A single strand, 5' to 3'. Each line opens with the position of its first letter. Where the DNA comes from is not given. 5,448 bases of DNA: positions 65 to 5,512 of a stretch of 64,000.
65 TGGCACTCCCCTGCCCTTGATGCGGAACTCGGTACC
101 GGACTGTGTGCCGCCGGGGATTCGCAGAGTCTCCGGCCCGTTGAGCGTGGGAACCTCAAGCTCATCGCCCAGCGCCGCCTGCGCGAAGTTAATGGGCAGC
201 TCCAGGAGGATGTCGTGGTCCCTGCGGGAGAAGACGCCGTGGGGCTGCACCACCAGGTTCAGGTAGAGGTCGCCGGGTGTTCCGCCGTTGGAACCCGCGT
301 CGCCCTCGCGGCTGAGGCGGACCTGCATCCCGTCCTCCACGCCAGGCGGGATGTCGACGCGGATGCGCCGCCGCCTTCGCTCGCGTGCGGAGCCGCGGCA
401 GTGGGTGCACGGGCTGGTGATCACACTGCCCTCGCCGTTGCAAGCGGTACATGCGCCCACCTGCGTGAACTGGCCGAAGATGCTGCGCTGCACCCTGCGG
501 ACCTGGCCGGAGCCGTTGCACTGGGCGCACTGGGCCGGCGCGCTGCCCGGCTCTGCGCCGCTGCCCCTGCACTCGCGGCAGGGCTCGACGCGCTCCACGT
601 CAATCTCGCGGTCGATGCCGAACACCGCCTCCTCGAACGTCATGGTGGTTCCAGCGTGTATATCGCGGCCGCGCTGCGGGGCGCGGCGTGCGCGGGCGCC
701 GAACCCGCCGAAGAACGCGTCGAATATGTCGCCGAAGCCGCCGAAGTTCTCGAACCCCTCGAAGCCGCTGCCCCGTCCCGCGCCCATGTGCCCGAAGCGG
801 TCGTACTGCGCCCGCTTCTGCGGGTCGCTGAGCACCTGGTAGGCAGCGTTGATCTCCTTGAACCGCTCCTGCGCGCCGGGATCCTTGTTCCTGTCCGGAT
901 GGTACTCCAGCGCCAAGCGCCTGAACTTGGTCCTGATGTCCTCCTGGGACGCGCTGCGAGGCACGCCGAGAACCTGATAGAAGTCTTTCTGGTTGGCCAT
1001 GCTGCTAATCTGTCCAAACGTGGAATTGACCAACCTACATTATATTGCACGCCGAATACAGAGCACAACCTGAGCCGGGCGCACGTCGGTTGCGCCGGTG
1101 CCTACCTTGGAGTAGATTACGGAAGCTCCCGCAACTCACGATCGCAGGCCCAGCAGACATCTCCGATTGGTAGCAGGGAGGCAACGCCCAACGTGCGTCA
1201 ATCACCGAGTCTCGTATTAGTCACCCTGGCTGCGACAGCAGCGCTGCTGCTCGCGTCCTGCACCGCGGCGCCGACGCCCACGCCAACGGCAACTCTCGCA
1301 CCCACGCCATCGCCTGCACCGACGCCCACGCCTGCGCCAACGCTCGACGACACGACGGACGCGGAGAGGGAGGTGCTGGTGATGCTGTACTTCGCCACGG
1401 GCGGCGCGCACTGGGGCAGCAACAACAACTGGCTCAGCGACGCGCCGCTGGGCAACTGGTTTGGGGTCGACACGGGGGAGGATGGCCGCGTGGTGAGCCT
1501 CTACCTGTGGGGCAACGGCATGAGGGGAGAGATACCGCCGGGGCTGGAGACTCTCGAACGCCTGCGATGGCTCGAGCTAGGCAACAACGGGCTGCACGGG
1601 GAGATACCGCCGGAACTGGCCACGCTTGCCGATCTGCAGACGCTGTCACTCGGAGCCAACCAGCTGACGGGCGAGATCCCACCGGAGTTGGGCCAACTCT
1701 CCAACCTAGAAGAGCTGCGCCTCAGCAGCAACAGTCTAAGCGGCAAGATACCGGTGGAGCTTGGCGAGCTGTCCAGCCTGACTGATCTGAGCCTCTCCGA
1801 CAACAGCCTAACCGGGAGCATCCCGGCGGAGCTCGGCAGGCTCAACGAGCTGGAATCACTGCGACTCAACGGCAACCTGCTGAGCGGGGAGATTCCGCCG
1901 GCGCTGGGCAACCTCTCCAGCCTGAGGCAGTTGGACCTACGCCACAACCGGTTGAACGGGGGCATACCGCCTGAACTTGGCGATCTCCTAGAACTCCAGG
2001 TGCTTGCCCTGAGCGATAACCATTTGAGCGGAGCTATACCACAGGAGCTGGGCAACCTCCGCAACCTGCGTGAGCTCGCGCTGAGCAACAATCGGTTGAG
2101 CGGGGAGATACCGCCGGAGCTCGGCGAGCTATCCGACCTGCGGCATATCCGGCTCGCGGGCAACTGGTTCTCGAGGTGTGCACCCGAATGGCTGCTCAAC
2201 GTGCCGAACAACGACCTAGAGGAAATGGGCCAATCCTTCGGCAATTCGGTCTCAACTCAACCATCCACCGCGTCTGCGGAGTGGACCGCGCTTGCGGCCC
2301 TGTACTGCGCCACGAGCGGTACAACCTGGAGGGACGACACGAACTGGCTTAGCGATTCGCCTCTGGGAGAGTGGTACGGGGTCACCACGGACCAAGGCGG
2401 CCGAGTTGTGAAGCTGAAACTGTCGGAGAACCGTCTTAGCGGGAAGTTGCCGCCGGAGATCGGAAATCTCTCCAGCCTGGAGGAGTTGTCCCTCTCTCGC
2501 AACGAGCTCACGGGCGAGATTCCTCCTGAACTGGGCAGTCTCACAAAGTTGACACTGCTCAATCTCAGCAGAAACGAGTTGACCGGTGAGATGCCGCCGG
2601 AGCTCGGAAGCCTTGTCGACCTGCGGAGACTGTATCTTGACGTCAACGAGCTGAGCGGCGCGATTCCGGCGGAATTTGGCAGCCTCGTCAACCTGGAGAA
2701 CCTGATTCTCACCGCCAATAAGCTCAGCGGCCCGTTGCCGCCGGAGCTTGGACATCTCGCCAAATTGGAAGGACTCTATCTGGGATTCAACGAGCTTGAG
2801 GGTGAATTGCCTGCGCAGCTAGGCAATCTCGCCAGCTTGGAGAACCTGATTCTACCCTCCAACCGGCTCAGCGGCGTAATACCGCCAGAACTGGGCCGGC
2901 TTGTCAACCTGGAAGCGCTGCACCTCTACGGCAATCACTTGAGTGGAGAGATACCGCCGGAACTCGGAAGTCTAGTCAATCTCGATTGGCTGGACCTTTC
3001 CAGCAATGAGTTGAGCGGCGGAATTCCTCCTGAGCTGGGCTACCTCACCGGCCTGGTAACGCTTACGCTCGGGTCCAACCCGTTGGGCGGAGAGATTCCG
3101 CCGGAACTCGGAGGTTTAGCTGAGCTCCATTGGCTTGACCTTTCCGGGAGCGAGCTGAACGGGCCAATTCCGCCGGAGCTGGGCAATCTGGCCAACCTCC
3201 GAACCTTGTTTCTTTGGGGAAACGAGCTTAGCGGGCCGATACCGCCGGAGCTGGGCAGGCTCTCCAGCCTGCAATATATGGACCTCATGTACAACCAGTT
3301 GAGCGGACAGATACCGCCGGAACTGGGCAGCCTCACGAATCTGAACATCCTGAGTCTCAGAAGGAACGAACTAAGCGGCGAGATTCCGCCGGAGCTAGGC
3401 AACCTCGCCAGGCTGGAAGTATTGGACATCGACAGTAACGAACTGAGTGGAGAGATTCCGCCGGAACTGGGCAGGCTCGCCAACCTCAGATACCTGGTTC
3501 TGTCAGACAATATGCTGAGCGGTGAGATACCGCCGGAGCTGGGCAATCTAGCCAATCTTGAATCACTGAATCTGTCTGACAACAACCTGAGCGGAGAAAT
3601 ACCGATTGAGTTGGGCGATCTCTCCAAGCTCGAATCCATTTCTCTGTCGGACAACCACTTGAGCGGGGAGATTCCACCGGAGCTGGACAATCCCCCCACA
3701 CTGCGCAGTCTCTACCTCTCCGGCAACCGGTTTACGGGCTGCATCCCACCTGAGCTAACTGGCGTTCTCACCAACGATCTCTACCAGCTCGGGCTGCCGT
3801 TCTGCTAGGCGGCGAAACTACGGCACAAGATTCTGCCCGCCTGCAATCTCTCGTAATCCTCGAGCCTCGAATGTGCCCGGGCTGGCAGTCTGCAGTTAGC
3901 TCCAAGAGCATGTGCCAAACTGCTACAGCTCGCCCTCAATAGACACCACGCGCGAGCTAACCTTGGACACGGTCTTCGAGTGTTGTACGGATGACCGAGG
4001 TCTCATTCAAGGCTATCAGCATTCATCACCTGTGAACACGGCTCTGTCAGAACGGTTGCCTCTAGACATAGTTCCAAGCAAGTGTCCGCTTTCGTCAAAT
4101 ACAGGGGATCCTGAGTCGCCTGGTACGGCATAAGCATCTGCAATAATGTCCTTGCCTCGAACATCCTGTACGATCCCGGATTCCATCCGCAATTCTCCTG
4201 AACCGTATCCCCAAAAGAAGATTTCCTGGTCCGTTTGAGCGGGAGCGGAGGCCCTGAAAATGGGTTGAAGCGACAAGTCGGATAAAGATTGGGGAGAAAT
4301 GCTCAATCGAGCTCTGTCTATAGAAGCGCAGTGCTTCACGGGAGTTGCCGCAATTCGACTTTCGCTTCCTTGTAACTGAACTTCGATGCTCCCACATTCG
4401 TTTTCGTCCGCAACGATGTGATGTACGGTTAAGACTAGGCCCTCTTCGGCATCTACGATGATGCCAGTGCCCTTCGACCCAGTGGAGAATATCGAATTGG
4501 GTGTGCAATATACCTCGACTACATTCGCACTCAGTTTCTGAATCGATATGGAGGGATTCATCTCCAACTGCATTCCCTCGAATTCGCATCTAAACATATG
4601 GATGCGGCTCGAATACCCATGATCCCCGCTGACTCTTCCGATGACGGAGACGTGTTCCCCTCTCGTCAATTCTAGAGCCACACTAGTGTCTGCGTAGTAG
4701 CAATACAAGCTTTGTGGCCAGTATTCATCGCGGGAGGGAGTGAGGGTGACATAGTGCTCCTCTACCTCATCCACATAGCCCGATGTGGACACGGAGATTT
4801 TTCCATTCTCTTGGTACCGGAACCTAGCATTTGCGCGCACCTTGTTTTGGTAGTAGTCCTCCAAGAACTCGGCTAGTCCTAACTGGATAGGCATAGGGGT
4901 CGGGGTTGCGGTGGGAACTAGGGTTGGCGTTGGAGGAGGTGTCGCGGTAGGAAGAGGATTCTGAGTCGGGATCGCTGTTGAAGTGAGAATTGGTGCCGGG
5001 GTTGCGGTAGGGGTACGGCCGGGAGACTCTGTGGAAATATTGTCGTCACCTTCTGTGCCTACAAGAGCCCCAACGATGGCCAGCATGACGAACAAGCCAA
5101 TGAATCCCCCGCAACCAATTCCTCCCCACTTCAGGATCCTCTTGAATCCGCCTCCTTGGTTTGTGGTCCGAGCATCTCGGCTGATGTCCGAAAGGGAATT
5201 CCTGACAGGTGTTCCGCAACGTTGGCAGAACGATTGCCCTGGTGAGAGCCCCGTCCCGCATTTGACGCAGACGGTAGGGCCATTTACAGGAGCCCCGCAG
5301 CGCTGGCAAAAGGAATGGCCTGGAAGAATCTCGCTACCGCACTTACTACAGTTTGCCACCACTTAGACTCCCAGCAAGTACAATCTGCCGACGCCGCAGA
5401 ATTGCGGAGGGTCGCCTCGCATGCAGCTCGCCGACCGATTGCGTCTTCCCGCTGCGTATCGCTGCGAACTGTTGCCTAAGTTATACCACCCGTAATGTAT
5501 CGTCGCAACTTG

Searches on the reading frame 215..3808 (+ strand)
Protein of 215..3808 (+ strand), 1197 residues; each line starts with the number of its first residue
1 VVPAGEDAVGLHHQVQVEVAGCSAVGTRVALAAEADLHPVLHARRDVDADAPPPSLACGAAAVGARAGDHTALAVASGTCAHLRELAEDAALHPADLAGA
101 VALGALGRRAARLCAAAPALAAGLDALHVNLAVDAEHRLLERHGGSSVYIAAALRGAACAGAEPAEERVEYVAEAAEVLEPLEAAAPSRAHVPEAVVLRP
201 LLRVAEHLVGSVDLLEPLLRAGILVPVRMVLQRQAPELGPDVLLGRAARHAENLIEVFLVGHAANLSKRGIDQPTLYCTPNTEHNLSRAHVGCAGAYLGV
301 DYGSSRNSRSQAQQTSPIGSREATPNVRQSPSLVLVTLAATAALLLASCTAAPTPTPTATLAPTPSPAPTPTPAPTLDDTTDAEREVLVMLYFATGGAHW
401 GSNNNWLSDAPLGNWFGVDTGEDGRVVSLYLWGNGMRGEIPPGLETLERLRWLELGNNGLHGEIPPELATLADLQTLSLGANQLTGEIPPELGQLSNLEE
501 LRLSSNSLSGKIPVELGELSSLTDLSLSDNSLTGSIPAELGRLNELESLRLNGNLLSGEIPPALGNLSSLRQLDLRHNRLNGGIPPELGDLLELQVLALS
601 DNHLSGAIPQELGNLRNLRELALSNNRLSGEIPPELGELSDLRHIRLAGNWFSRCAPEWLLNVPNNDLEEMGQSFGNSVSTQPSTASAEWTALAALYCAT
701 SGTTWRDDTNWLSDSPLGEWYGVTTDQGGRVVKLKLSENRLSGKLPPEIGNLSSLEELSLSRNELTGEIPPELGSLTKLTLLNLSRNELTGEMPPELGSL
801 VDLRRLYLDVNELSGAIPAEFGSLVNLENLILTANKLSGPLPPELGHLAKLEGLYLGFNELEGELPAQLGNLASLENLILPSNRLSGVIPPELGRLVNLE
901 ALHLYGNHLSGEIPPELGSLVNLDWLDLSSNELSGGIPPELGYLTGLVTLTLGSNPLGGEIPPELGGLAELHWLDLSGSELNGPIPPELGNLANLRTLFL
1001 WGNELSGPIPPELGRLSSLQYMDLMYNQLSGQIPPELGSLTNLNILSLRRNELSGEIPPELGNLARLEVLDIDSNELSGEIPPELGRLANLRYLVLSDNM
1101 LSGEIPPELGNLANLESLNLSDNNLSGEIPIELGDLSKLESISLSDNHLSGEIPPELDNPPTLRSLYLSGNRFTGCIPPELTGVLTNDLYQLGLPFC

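Call 21: search_protein_families(library=pfam, proteins=[window:215-3808:+], max_evalue=0.001)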
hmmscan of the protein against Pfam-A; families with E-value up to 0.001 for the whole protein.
window:215-3808:+ (1197 aa): 8 families
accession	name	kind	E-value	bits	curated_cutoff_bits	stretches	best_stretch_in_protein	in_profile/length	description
PF00560.39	LRR_1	-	4.8e-97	297.1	20.6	0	1090-1112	1-23/23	Leucine Rich Repeat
PF12799.13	LRR_4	-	9.7e-62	204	27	6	1090-1129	2-39/44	Leucine Rich repeats (2 copies)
PF23598.1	LRR_14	-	4.3e-60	203.8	40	6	444-552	43-147/353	Leucine-rich repeat region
PF13855.12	LRR_8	-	1.3e-59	198.2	27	10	731-789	3-61/61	Leucine rich repeat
PF25019.1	LRR_R13L1-DRL21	-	9.5e-11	42.1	27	0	492-552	65-125/127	R13L1/DRL21 LRRs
PF24758.1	LRR_At5g56370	-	5e-10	39.9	27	0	450-509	13-74/227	FBD-associated F-box protein At5g56370, LRR repeats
PF23211.1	LRR_LRWD1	-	1.2e-09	38.6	28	0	592-651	21-75/190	Leucine-rich repeat and WD repeat-containing protein 1, LRR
PF24141.1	LRR_ComC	-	3.2e-08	34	27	0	454-537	197-273/288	EGF-like domain-containing protein ComC LRR domain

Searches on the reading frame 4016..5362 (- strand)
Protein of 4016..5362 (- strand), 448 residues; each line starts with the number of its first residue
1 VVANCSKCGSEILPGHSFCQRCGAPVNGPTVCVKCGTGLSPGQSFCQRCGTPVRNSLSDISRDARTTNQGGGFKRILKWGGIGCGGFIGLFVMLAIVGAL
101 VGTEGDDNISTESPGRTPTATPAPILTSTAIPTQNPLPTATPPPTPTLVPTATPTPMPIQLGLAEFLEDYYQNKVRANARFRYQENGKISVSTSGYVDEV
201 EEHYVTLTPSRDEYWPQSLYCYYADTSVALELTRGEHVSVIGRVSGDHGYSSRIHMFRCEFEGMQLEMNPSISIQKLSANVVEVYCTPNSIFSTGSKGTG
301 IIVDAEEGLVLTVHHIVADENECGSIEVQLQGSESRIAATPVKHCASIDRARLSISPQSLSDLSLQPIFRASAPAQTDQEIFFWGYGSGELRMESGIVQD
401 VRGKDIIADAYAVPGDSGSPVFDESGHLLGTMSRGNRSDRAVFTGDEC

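Call 21: search_protein_families(library=pfam, proteins=[window:4016-5362:-], max_evalue=0.001)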
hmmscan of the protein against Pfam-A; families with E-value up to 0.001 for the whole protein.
window:4016-5362:- (448 aa): 8 families
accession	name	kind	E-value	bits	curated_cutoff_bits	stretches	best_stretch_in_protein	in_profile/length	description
PF13365.12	Trypsin_2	-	8.9e-16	59.4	27.6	1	298-430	1-143/144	Trypsin-like peptidase domain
PF13240.11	Zn_Ribbon_1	-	4.9e-13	48.9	25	2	5-26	2-23/23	zinc-ribbon domain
PF12773.13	DZR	-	3.4e-10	40.4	27.3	1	5-50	1-45/45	Double zinc ribbon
PF24460.1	DUF7575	-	4.7e-07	29.5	28.5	0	3-26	4-27/28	Domain of unknown function (DUF7575)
PF18912.6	DZR_2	-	8.9e-05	22.7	27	0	5-35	24-55/56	Double zinc ribbon domain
PF13248.11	Zn_ribbon_3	-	0.00021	21.1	27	0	31-52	4-25/26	zinc-ribbon domain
PF05579.19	Peptidase_S32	-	0.00027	20.7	24.7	0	396-444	190-237/297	Equine arteritis virus serine endopeptidase S32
PF10459.15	Peptidase_S46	-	0.00083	18.6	22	0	407-436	625-654/698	Peptidase S46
